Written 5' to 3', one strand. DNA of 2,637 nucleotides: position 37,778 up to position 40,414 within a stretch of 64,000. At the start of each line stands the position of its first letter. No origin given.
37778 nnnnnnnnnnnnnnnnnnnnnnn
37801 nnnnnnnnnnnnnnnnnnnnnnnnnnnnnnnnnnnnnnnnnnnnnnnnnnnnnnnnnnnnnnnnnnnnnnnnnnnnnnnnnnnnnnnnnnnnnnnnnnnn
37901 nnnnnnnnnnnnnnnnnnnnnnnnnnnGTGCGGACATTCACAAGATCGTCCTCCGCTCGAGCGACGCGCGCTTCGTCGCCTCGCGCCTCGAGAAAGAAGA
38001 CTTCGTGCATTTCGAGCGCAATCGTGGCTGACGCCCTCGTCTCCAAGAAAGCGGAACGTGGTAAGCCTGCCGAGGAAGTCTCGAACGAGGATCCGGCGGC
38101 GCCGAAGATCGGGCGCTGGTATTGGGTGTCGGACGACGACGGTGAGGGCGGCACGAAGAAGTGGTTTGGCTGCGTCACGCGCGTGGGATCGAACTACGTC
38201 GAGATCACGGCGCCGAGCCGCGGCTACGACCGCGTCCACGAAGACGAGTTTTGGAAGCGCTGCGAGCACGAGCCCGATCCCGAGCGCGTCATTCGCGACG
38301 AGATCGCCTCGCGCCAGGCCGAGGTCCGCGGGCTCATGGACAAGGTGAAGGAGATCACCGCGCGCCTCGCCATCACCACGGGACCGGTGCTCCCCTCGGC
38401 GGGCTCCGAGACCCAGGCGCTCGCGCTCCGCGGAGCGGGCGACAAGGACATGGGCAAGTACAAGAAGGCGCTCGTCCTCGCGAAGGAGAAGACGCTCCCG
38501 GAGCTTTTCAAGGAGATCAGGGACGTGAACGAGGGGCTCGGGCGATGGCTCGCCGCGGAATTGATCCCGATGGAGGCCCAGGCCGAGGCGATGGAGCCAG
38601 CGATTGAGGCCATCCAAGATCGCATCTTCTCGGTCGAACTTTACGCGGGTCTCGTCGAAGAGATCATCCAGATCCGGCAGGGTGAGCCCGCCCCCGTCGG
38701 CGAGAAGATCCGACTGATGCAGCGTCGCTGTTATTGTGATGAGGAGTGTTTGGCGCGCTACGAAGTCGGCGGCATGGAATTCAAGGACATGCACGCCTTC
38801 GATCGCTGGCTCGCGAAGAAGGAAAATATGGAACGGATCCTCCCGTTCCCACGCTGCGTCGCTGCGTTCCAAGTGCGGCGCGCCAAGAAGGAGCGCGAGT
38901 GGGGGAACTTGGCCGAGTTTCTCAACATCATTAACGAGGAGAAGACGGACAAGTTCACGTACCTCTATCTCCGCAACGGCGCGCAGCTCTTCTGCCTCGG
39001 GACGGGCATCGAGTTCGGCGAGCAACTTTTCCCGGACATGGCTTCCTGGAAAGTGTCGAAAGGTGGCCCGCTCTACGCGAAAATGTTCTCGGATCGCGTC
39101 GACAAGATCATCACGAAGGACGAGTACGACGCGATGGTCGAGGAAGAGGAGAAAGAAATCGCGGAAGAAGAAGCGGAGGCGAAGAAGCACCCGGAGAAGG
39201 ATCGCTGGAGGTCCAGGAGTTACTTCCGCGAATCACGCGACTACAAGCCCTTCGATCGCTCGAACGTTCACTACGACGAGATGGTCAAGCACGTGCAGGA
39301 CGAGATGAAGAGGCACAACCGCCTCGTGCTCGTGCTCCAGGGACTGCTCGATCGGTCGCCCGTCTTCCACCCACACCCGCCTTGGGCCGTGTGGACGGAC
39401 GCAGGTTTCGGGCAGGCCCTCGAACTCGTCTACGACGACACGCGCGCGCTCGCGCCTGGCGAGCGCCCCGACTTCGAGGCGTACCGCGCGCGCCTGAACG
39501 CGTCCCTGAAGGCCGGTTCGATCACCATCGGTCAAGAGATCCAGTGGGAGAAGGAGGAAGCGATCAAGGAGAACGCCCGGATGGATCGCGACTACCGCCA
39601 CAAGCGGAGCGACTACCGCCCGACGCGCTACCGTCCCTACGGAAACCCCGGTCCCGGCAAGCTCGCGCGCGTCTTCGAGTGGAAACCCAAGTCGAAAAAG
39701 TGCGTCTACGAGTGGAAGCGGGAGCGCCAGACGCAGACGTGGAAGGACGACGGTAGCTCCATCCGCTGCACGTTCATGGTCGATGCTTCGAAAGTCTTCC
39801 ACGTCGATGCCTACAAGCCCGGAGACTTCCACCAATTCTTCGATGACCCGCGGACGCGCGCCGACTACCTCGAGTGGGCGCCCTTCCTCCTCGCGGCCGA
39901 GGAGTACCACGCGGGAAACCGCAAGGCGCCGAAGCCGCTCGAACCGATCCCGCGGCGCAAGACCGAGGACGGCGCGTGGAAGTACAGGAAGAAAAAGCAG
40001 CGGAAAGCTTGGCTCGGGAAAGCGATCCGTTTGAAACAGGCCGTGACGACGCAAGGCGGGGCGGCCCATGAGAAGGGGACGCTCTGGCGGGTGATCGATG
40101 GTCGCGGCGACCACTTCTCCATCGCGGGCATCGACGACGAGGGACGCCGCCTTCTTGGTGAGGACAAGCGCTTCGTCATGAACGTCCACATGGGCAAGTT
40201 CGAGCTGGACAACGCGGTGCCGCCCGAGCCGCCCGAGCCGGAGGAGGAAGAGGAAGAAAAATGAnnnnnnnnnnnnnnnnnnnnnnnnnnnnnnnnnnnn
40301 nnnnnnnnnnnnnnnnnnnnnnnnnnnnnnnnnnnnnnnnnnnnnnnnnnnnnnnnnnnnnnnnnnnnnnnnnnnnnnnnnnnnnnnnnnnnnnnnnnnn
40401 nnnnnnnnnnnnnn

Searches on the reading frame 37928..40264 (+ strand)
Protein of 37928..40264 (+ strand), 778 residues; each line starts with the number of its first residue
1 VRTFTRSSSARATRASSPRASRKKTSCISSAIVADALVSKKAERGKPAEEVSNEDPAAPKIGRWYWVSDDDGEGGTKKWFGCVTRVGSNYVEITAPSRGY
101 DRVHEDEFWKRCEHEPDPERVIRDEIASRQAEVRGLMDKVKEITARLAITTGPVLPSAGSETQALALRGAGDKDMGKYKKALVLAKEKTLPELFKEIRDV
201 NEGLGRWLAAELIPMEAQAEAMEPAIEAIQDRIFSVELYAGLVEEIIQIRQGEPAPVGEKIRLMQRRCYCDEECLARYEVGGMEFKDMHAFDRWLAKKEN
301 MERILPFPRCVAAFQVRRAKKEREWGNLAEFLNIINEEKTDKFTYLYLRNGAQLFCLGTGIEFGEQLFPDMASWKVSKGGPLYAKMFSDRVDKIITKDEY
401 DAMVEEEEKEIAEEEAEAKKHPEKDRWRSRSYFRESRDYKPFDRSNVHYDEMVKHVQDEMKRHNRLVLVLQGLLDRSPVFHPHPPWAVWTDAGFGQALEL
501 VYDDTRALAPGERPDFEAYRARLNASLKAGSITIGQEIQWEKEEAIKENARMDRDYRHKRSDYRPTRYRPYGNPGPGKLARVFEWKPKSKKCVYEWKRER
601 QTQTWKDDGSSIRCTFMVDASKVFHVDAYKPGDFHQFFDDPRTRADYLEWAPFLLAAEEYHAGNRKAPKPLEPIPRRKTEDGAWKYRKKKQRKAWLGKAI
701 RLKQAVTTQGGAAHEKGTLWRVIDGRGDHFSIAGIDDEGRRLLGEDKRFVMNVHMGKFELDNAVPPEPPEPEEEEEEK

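Call 14: search_protein_families(library=phrogs, proteins=[window:37928-40264:+], max_evalue=0.001)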
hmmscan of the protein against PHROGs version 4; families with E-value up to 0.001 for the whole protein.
window:37928-40264:+ (778 aa): 0 families

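Call 15: search_protein_families(library=pfam, proteins=[window:37928-40264:+], max_evalue=0.001)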
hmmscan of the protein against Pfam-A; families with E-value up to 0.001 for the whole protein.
window:37928-40264:+ (778 aa): 0 families

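Call 65: search_dna_similar(query=window:37928-40264:+, collection=phages, mode=protein, max_rows=15, max_evalue=0.001)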
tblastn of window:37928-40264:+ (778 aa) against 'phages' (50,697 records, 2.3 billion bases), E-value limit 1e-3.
Records with a match: 3; places in all: 3; records where one place covers at least 80% of the query: 1.
Best place of each record, by identity: <60% 3.
By first word of the organism name: Mesorhizobium 1; Erythrobacter 1; Flavobacterium 1.
By host as written in the record: Mesorhizobium loti R7ANS 1; Erythrobacter sp. 1; Flavobacterium sp. B330 1.
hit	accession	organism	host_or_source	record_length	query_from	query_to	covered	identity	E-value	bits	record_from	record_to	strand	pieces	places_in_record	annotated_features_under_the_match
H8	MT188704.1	Mesorhizobium phage Cp1R7A-A1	Mesorhizobium loti R7ANS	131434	58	684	81%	44.2%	1e-162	528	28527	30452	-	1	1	hypothetical protein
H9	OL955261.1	Erythrobacter phage vB_EliS-L02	Erythrobacter sp.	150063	60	670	79%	43.1%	2e-144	475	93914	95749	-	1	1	hypothetical protein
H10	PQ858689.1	Flavobacterium phage MaF61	Flavobacterium sp. B330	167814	233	375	18%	32.6%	1e-14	85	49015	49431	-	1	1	hypothetical protein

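Call 92: find_related_loci(query=window:37928-40264:+, collection=viral_contigs, flank=10000)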
Query window:37928-40264:+ (778 aa) in viral_contigs; peptide patterns used: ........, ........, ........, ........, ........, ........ (x = any residue, [..] = any of these).
5 stretches matched a pattern, but none encodes a relative of the query by tblastn (E <= 1e-3).

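Call 93: get_annotated_region(hit=H8, flank=6000)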
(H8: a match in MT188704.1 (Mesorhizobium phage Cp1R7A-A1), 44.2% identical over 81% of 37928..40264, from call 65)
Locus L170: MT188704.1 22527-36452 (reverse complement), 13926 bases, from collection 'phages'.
description: Mesorhizobium phage Cp1R7A-A1, complete genome.
organism: Mesorhizobium phage Cp1R7A-A1 (NCBI taxid 2723894)
taxonomy: Viruses; Duplodnaviria; Heunggongvirae; Uroviricota; Caudoviricetes
host: Mesorhizobium loti R7ANS; source: -; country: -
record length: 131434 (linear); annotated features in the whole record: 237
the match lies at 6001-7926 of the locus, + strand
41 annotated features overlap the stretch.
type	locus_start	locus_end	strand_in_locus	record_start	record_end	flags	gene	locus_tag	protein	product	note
CDS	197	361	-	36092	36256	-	-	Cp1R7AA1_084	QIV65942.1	hypothetical protein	Hypothetical protein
CDS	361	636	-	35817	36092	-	-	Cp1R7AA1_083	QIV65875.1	hypothetical protein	Hypothetical protein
tRNA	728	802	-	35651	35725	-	-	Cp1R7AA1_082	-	tRNA-Glu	tRNA-Glua-00001; tRNA-Glu-2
tRNA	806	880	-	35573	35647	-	-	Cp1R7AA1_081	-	tRNA-Glu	tRNA-Glu-00001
tRNA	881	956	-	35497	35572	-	-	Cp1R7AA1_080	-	tRNA-Val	tRNA-Vala-00001; tRNA-Val-2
tRNA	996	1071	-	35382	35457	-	-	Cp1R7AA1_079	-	tRNA-Ile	tRNA-Ile-00001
tRNA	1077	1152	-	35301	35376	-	-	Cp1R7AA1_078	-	tRNA-Val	tRNA-Val-00001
tRNA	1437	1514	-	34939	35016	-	-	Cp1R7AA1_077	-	tRNA-Met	tRNA-Met-00001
CDS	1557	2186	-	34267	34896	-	-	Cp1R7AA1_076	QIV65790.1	hypothetical protein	Hypothetical protein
CDS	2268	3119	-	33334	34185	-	-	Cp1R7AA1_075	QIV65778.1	HlfK/HlfC like regulator of protease activity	-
CDS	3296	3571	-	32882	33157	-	-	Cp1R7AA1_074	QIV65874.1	hypothetical protein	Hypothetical protein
CDS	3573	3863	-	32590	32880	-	-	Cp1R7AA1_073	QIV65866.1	hypothetical protein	Hypothetical protein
CDS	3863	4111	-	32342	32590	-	-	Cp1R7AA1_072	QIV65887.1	hypothetical protein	Hypothetical protein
CDS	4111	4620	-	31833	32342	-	-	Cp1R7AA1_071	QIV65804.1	hypothetical protein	Hypothetical protein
CDS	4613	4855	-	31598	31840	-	-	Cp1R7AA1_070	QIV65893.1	hypothetical protein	Hypothetical protein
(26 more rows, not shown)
